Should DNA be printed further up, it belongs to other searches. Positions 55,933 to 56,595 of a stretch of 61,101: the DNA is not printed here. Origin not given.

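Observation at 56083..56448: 121-aa ORF resembles a histone fold with a split alpha2 and no DNA-binding residues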

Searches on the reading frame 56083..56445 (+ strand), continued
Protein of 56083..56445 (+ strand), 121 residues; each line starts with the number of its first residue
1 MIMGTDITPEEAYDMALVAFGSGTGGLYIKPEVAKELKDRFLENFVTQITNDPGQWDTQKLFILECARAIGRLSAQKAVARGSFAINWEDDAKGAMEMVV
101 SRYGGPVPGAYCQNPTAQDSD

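Call 98: search_solved_structures(query=A7, max_evalue=10, show_alignments=3)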
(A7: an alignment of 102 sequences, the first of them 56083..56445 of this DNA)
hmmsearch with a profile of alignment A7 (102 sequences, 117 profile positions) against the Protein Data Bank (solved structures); distinct sequences matched with E-value up to 10: 15.
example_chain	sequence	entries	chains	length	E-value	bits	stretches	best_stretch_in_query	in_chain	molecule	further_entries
1f1e_A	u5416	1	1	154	0.0044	20.2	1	67-98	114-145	HISTONE FOLD PROTEIN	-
6t0q_A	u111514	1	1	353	0.046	16.9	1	10-64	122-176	Lectin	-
6t1d_A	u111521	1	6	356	0.047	16.8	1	10-64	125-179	Lectin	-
6kbj_A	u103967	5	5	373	0.051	16.7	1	10-64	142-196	Lectin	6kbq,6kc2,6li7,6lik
3ftp_A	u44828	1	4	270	0.27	14.4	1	56-100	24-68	3-oxoacyl-[acyl-carrier protein] reductase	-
4ibo_A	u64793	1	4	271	0.42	13.8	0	46-88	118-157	Gluconate dehydrogenase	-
5t58_N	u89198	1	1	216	0.78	12.9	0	24-69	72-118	KLLA0C15939p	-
1a7w_A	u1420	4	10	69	0.79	12.9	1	64-100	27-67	HISTONE HMFB | PROTEIN (HISTONE HMFB) | HISTONE B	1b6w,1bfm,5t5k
7emg_A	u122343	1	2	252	0.91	12.7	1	59-101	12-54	3-oxoacyl-[acyl-carrier-protein] reductase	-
5cdy_A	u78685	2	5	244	1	12.6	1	66-102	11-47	3-oxoacyl-[acyl-carrier protein] reductase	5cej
3kds_E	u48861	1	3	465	1.5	12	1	76-102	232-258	Cell division protein FtsH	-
2ce7_A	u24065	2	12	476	1.5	12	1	76-102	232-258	CELL DIVISION PROTEIN FTSH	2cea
8vw9_A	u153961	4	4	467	1.6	11.9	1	76-102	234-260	ATP-dependent zinc metalloprotease FtsH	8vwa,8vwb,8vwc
2dhr_A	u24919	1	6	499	2.7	11.2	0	76-100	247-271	FtsH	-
4eiw_A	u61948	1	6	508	2.8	11.1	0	76-100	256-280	ATP-dependent zinc metalloprotease FtsH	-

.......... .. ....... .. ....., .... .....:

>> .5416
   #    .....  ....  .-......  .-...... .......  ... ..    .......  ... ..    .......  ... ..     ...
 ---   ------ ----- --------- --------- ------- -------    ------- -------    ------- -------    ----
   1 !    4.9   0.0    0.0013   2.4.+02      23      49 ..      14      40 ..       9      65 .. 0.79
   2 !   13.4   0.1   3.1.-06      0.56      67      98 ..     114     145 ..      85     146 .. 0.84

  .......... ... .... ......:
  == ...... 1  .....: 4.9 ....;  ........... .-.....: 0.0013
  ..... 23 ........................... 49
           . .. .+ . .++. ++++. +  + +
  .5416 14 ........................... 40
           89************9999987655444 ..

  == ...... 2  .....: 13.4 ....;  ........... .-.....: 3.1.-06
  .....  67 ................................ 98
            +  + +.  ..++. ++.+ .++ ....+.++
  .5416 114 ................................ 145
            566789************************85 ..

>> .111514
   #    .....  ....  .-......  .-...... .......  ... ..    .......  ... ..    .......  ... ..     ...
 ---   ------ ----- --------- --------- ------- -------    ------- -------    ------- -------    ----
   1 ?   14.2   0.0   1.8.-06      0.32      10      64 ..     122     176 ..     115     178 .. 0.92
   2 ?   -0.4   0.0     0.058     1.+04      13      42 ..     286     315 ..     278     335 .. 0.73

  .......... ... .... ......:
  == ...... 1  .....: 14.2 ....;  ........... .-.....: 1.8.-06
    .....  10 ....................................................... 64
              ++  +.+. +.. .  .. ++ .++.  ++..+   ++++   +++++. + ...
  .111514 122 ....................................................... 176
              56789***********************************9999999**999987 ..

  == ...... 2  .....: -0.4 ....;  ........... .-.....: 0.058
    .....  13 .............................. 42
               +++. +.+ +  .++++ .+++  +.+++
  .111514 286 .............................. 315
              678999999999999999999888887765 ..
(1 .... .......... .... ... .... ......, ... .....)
